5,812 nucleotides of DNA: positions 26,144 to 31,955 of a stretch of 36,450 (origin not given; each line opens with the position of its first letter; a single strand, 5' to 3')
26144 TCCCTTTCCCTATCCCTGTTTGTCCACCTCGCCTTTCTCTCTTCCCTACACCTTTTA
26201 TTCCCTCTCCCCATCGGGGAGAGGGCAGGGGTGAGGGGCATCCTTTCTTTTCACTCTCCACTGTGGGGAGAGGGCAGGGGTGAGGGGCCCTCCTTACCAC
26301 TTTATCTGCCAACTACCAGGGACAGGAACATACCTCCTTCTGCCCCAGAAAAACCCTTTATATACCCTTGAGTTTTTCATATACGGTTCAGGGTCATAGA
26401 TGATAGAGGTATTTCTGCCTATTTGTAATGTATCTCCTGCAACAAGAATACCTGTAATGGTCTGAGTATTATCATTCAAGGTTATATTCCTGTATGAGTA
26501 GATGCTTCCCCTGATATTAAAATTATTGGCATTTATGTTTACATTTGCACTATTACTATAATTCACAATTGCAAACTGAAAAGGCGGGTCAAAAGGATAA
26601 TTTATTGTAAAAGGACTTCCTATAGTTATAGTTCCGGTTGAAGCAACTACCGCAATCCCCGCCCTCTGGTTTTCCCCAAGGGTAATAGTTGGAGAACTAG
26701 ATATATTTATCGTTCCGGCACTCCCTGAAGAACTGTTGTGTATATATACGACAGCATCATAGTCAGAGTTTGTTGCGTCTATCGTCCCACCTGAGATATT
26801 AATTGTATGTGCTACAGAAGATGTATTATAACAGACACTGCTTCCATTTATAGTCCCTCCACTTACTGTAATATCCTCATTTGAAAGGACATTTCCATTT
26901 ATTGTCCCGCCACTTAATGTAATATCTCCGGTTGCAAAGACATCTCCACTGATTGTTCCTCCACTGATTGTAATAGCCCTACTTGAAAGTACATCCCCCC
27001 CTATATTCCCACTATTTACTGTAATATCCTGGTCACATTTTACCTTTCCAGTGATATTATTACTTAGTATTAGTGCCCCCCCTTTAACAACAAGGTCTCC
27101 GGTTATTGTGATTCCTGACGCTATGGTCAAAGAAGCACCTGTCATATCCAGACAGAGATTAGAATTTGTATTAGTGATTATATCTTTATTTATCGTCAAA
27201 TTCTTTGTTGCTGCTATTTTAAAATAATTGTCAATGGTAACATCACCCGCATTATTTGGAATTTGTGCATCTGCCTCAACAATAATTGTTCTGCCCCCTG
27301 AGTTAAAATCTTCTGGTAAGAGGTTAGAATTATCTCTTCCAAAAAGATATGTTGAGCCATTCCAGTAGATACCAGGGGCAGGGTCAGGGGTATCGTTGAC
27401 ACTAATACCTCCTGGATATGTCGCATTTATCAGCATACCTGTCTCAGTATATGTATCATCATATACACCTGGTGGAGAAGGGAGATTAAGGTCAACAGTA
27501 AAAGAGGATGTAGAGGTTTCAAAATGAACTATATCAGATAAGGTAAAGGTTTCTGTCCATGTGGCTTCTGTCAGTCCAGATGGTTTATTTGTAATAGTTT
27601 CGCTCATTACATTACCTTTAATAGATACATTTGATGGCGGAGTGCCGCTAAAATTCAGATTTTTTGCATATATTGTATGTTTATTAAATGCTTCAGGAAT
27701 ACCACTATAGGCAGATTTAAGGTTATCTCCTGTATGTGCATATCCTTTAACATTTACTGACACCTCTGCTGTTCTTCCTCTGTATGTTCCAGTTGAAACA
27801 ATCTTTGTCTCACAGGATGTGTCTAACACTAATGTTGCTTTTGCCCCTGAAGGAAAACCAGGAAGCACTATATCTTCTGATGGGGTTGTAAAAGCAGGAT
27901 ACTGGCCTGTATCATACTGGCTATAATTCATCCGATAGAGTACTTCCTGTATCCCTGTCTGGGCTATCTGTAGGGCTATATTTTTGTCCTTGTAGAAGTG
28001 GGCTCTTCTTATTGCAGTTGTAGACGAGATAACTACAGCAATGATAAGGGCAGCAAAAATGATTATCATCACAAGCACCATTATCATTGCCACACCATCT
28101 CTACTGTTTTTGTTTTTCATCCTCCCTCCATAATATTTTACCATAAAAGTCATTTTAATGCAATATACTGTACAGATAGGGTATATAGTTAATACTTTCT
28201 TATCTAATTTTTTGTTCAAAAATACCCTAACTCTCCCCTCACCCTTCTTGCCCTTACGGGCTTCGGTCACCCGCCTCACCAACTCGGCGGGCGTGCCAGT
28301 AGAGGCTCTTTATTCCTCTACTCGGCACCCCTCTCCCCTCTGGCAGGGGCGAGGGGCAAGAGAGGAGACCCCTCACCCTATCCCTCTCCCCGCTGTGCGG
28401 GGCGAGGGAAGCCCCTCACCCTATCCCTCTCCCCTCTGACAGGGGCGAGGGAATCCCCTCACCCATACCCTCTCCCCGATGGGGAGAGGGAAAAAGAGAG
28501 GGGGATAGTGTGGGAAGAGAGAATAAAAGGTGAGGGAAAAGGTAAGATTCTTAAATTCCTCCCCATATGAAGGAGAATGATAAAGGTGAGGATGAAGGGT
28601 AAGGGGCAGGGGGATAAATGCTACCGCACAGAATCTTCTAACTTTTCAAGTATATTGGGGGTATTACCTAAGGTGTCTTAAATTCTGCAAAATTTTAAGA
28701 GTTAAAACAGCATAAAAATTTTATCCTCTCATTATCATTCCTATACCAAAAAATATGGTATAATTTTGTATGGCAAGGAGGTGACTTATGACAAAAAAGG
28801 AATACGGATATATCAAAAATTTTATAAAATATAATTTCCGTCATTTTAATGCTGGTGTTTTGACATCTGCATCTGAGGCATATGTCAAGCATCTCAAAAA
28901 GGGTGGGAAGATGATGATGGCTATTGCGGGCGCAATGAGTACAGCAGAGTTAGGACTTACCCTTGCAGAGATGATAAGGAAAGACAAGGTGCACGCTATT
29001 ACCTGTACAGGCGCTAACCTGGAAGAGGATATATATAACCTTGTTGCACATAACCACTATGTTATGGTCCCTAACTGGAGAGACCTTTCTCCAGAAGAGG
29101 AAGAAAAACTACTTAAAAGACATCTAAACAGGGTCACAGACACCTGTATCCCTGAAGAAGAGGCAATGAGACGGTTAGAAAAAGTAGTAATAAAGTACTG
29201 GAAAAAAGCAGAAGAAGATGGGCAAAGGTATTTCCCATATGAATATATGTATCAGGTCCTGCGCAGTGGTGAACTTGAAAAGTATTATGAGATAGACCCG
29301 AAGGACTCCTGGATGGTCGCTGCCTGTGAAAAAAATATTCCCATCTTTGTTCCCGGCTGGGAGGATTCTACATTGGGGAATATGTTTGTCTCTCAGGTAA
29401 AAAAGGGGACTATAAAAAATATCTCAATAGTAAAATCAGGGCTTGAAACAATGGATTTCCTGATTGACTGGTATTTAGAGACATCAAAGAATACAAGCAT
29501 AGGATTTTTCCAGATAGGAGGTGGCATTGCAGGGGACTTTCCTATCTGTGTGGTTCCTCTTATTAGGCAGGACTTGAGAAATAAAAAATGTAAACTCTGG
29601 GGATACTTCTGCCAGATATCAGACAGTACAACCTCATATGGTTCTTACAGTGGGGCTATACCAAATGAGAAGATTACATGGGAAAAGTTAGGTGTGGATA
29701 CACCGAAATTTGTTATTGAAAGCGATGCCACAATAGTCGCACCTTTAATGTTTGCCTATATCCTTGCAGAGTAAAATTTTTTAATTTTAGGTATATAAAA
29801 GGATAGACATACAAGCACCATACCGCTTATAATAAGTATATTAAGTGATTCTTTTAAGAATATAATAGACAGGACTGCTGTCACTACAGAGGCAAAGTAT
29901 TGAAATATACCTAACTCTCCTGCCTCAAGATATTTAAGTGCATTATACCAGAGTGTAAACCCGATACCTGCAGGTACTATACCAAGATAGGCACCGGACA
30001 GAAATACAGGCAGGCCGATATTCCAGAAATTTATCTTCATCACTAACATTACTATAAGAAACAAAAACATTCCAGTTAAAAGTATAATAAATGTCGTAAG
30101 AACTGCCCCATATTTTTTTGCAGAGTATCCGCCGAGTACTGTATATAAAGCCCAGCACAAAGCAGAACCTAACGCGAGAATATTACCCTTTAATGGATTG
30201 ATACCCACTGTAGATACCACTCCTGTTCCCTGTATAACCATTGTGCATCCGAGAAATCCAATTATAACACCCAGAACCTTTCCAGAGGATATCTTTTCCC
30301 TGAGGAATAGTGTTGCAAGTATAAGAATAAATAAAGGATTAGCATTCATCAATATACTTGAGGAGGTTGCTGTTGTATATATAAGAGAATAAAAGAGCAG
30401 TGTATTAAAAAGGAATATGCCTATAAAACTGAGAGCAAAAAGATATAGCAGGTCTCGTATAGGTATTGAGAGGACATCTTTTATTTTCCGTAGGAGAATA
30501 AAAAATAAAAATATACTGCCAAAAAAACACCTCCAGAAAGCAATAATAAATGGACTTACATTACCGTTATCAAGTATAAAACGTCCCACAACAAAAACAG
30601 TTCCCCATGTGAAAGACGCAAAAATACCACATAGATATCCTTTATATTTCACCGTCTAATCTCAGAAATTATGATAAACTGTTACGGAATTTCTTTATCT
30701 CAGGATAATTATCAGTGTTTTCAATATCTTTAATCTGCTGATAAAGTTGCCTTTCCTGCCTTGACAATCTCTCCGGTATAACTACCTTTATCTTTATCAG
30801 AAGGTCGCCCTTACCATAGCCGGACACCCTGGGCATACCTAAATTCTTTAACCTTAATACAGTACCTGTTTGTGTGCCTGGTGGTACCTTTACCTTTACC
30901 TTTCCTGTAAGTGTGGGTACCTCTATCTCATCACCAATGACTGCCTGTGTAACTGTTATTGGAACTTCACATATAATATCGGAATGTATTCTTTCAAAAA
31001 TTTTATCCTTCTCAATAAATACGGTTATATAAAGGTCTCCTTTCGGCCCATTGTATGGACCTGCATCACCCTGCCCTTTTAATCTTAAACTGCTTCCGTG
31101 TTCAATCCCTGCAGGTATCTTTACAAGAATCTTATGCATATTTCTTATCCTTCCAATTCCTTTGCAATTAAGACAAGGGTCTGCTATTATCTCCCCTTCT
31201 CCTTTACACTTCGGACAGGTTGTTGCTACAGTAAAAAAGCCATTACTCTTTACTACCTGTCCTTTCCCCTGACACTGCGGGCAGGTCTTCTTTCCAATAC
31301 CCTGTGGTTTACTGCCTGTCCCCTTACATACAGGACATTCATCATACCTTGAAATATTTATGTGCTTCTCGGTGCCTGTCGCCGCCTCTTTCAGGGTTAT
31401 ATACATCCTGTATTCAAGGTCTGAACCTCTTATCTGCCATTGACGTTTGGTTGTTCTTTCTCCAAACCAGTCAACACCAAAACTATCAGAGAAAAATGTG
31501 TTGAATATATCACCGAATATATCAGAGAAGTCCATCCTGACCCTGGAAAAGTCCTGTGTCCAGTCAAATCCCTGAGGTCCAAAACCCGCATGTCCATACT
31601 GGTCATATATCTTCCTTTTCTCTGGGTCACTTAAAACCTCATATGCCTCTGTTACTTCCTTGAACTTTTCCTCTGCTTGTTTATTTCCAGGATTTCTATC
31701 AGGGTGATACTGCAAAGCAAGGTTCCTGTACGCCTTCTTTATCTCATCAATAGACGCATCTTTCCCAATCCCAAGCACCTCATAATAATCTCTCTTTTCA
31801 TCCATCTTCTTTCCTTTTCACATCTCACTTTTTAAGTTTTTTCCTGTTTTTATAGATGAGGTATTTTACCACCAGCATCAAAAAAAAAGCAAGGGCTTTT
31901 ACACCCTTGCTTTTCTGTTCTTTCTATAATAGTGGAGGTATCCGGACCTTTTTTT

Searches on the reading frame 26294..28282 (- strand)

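Call 12: search_protein_families(library=pfam, proteins=[window:26294-28282:-], max_evalue=0.001)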
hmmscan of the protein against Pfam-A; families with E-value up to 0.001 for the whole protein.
window:26294-28282:- (662 aa): 1 family
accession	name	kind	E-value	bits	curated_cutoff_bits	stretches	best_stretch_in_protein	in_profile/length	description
PF04519.19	Bactofilin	-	2e-06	28.4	27.9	1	386-482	2-97/98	Polymer-forming cytoskeletal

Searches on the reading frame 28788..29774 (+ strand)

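Call 12: search_protein_families(library=pfam, proteins=[window:28788-29774:+], max_evalue=0.001)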
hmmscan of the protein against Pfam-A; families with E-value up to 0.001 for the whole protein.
window:28788-29774:+ (328 aa): 1 family
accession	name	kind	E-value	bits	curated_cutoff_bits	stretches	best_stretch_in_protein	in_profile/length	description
PF01916.23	DS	-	1.6e-42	146.3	27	1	19-324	10-287/288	Deoxyhypusine synthase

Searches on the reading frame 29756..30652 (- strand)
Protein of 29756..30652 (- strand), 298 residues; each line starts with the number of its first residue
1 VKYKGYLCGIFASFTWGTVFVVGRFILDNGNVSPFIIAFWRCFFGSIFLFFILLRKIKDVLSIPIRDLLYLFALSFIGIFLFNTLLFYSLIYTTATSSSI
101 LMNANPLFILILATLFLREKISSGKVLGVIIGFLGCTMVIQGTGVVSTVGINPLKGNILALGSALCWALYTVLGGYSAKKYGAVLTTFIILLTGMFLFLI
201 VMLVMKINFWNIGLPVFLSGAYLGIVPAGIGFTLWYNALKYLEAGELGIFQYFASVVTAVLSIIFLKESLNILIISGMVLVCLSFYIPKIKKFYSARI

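Call 12: search_protein_families(library=pfam, proteins=[window:29756-30652:-], max_evalue=0.001)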
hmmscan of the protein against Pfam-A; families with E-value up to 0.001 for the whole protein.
window:29756-30652:- (298 aa): 2 families
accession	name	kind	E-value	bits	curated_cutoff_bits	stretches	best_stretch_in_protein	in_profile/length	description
PF00892.27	EamA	-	5.2e-48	163.2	28.2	2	4-140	2-134/135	EamA-like transporter family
PF06027.18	SLC35F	-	8.1e-05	22.7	21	1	66-205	71-212/299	Solute carrier family 35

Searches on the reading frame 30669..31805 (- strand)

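Call 12: search_protein_families(library=pfam, proteins=[window:30669-31805:-], max_evalue=0.001)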
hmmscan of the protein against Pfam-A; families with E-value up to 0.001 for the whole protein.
window:30669-31805:- (378 aa): 5 families
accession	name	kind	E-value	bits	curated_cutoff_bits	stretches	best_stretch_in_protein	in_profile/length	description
PF01556.23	DnaJ_C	-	3.1e-50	170.6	26.6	1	130-344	1-152/152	DnaJ C terminal domain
PF00226.36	DnaJ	-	2.5e-31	108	27.8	1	6-68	1-63/63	DnaJ domain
PF00684.25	DnaJ_CXXCXGXG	-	2.6e-14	53.7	32.7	1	157-217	1-64/65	DnaJ central domain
PF17302.8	DUF5351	-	5.5e-05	23.8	27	0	173-183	18-28/29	Family of unknown function (DUF5351)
PF15777.11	Anti-TRAP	-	0.00054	20.3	32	0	156-189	12-47/59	Tryptophan RNA-binding attenuator protein inhibitory protein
